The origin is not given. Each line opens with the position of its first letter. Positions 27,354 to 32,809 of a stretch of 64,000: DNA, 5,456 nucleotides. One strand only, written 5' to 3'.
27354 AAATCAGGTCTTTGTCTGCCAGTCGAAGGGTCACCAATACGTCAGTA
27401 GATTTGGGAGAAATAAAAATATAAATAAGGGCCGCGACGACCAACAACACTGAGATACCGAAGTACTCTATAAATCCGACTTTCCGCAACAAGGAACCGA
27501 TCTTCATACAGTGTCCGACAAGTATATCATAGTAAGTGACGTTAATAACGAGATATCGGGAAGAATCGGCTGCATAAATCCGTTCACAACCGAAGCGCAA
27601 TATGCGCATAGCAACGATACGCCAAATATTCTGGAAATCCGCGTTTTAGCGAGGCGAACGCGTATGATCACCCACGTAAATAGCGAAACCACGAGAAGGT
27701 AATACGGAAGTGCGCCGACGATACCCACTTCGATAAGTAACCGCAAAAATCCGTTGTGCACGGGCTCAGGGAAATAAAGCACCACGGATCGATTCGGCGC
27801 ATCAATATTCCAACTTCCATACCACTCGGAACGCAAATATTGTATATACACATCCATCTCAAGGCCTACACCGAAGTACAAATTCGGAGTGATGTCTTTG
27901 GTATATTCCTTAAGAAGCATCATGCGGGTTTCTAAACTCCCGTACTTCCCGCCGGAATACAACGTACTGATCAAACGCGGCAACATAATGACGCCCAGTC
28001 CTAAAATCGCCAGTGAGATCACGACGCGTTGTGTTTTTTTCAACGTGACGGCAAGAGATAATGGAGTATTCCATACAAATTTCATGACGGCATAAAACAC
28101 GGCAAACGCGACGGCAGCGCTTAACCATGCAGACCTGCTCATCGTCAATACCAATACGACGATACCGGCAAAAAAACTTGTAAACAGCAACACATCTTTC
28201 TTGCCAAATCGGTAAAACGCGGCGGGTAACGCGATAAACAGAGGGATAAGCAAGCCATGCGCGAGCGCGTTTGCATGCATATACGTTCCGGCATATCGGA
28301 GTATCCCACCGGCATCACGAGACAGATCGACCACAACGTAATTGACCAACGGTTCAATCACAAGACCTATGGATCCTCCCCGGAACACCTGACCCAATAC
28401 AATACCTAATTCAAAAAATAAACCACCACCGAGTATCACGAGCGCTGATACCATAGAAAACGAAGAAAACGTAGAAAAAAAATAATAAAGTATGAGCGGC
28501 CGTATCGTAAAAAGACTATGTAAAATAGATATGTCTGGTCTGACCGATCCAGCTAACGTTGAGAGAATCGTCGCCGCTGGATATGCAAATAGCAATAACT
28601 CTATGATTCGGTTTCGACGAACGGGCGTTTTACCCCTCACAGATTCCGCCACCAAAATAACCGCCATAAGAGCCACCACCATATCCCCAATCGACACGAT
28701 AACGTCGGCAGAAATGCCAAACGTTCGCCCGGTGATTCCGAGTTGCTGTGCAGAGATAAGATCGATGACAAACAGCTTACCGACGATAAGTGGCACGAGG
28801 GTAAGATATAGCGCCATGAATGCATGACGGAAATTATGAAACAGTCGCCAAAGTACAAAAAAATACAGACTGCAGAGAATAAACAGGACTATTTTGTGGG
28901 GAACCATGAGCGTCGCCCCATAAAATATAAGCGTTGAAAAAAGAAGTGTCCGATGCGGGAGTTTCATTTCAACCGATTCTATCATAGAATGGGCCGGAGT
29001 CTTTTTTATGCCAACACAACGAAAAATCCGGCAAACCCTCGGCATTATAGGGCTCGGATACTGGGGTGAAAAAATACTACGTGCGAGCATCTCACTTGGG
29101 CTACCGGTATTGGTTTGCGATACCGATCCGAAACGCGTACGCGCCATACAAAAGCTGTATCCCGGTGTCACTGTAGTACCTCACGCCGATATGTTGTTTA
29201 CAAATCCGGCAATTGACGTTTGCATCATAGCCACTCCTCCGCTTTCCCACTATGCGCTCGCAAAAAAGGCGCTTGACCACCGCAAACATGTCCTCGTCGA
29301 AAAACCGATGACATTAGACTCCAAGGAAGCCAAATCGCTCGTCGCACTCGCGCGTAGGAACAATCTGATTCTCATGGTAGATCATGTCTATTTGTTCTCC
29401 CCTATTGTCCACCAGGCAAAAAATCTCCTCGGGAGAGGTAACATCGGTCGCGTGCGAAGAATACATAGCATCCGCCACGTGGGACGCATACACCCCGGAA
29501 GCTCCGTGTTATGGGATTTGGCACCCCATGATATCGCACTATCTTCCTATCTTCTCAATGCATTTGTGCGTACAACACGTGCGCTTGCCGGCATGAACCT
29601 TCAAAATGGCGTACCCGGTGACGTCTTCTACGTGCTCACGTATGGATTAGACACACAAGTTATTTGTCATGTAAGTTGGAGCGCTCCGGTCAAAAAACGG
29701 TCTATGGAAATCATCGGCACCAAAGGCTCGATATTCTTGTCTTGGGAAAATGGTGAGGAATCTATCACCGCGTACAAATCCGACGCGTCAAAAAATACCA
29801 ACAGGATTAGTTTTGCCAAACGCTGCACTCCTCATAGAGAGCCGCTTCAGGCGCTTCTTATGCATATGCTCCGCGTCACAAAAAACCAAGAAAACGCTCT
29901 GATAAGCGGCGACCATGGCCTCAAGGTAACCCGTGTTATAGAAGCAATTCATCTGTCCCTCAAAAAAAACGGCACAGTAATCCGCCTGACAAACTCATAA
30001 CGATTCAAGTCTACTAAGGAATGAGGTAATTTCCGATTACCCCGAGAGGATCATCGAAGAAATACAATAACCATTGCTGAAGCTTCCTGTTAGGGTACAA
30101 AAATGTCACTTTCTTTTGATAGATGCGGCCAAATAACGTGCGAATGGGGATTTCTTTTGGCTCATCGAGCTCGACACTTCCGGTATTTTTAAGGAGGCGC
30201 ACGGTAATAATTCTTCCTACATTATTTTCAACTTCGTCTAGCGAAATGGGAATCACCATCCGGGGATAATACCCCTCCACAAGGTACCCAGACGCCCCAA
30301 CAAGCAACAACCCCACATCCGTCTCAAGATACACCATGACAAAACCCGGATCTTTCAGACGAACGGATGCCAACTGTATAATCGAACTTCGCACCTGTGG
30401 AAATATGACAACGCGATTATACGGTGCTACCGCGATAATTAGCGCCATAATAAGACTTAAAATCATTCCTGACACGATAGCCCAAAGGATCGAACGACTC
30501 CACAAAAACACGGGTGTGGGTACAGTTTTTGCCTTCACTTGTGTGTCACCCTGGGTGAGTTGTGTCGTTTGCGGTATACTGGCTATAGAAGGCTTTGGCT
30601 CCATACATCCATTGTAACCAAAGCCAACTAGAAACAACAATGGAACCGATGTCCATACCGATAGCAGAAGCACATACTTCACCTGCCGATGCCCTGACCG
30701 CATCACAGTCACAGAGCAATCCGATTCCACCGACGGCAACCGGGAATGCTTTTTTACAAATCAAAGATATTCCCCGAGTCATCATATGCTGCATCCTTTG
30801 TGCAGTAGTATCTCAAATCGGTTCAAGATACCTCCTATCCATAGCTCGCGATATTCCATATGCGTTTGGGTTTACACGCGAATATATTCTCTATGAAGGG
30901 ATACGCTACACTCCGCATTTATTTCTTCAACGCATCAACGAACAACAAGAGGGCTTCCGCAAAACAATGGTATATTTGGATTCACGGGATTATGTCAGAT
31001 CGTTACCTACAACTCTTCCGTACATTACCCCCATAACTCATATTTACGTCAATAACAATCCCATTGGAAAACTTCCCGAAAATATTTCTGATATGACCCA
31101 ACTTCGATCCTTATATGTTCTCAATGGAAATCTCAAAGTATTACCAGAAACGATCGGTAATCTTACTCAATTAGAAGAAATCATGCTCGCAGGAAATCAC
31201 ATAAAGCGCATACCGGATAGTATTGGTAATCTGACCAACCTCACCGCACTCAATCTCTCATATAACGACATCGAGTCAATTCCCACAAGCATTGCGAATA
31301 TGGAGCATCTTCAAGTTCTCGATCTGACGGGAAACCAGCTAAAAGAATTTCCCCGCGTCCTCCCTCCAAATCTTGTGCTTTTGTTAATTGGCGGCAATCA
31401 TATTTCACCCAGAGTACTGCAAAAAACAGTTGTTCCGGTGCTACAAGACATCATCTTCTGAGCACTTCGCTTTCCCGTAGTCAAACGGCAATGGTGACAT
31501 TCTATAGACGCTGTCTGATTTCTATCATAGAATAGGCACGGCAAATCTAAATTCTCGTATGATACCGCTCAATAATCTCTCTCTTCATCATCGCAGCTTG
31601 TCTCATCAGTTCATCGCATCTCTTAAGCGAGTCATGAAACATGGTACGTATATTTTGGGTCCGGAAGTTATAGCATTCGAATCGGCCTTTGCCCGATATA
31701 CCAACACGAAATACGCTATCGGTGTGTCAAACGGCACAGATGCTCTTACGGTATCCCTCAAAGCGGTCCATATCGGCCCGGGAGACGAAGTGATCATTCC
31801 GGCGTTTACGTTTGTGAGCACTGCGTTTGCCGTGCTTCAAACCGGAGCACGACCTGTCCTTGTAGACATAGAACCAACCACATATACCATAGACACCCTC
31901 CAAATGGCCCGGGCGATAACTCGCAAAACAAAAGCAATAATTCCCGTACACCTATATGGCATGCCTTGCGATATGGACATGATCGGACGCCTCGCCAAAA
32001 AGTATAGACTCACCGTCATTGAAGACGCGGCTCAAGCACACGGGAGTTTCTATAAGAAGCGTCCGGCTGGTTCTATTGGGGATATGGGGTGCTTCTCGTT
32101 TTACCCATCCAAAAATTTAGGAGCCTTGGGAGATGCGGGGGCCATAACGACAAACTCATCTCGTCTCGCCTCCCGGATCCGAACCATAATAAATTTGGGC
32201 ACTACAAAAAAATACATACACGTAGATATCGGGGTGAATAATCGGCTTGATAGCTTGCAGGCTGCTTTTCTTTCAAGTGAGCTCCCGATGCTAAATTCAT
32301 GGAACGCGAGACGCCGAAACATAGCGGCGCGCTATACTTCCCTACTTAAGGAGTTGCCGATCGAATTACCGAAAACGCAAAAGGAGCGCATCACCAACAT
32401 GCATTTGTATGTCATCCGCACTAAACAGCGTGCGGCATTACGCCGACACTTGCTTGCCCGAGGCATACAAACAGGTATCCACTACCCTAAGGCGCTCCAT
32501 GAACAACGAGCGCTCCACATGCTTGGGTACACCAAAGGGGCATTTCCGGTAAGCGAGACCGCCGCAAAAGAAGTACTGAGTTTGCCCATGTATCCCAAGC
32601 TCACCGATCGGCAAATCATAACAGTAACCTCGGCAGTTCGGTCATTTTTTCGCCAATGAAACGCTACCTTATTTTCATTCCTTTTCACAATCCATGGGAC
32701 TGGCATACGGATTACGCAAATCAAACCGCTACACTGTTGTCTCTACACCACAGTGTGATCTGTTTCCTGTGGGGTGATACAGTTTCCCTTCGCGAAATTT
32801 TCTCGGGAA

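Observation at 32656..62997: Extraordinary density of GT-C-like polytopic membrane proteins (>=11 in 30 kb) together with two DPM1-like polyprenol-P-sugar synthases: candidate multi-enzyme protein O-glycosylation system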

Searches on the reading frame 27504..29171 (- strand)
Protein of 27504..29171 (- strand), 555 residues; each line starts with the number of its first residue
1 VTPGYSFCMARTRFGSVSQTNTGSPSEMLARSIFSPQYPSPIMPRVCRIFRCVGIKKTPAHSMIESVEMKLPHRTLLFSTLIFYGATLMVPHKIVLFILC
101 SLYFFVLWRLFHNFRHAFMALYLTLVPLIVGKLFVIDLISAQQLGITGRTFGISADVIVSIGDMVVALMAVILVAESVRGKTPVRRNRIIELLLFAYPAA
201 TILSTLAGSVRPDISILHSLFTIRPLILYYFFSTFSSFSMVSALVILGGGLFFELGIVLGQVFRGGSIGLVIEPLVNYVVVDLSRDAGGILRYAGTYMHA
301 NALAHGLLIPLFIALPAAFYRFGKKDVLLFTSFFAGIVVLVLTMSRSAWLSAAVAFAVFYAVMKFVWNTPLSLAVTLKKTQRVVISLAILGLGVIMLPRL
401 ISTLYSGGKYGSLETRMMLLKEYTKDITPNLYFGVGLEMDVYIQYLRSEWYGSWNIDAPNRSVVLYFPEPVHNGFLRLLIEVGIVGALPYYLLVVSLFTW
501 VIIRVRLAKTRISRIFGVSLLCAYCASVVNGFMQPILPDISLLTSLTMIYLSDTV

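Call 11: search_protein_families(library=pfam, max_evalue=0.01, proteins=[window:27504-29171:-])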
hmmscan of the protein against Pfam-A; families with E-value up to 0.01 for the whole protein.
window:27504-29171:- (555 aa): 1 family
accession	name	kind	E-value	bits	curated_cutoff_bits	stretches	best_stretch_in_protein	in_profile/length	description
PF04932.20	Wzy_C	-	4e-13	49.8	31.7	1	333-490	3-148/149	O-Antigen ligase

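Call 79: search_protein_families(library=ncbifam, max_evalue=0.01, proteins=[window:27504-29171:-])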
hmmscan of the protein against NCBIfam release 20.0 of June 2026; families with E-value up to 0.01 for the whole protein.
window:27504-29171:- (555 aa): 0 families

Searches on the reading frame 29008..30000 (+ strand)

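Call 11: search_protein_families(library=pfam, max_evalue=0.01, proteins=[window:29008-30000:+])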
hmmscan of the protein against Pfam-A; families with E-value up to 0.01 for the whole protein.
window:29008-30000:+ (330 aa): 5 families
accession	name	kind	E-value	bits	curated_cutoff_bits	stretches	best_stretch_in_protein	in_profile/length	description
PF01408.29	GFO_IDH_MocA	-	3.7e-22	79.7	24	1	12-126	4-120/120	Oxidoreductase family, NAD-binding Rossmann fold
PF22725.1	GFO_IDH_MocA_C3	-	1.9e-13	50.9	27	1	135-242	2-123/124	GFO/IDH/MocA C-terminal domain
PF02894.22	GFO_IDH_MocA_C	-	8.4e-11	42.5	22.9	1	138-323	1-215/218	Oxidoreductase family, C-terminal alpha/beta domain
PF03807.23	F420_oxidored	-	8.1e-06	26.8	21.6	1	11-96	2-88/94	NADP oxidoreductase coenzyme F420-dependent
PF02826.25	2-Hacid_dh_C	-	0.00042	20.2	25.1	1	8-62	36-94/178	D-isomer specific 2-hydroxyacid dehydrogenase, NAD binding domain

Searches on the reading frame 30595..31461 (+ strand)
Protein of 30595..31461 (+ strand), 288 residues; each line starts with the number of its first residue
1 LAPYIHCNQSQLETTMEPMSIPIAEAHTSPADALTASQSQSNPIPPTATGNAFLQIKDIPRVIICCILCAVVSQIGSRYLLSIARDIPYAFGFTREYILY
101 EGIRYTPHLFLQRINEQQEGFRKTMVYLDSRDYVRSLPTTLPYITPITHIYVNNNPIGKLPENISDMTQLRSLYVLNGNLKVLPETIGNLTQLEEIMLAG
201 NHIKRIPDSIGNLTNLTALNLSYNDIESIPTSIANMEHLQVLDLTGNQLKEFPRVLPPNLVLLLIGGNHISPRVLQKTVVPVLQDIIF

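Call 53: search_protein_families(library=pfam, max_evalue=0.01, proteins=[window:30595-31461:+])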
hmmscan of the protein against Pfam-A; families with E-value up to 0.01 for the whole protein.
window:30595-31461:+ (288 aa): 8 families
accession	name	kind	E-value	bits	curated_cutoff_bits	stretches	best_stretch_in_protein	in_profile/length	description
PF13855.12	LRR_8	-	3.4e-23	81.6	27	3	192-249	2-61/61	Leucine rich repeat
PF23598.1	LRR_14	-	4.7e-16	58.9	40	2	153-221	55-121/353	Leucine-rich repeat region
PF12799.13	LRR_4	-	1.2e-14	54.4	27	3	214-252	1-39/44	Leucine Rich repeats (2 copies)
PF00560.39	LRR_1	-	1.5e-11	42.5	20.6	0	215-236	1-23/23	Leucine Rich Repeat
PF23286.1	LRR_13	-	6e-07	29.8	30.1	1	159-220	18-80/210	Disease resistance protein RPS4B-like, leucine-rich repeats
PF13516.12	LRR_6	-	0.0003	21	23.4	0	213-227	2-16/24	Leucine Rich repeat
PF23211.1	LRR_LRWD1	-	0.00061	20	28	0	207-252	35-79/190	Leucine-rich repeat and WD repeat-containing protein 1, LRR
PF14580.12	LRR_9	-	0.0073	16.3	30.5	0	190-253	41-104/175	Leucine-rich repeat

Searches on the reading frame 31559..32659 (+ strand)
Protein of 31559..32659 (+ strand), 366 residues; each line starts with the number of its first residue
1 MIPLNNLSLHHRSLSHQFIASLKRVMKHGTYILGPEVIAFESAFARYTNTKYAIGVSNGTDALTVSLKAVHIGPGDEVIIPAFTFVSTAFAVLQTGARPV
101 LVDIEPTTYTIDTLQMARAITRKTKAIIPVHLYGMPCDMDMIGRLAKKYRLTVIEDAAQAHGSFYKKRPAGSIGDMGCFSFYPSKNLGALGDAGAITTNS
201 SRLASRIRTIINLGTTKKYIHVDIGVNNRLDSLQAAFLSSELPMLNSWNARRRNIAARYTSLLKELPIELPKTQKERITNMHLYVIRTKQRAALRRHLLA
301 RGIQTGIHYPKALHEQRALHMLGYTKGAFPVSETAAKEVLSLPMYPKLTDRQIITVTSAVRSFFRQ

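Call 6: search_protein_families(library=pfam, max_evalue=0.1, proteins=[window:31559-32659:+])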
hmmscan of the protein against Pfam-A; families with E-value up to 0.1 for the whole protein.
window:31559-32659:+ (366 aa): 3 families
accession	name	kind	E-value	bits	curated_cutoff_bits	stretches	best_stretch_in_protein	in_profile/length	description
PF01041.23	DegT_DnrJ_EryC1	-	1.3e-115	387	19.8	1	16-361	5-360/360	DegT/DnrJ/EryC1/StrS aminotransferase family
PF00266.25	Aminotran_5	-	0.0044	16.5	21.5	1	53-163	64-182/371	Aminotransferase class-V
PF01212.27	Beta_elim_lyase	-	0.028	14.2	27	1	30-124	27-122/288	Beta-eliminating lyase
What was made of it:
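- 31559..32659 (+): DegT/DnrJ/EryC1 sugar aminotransferase. Its stop overlaps the start of 32656 by 4 bp. Pfam PF01041 1.3e-115 (call 6).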
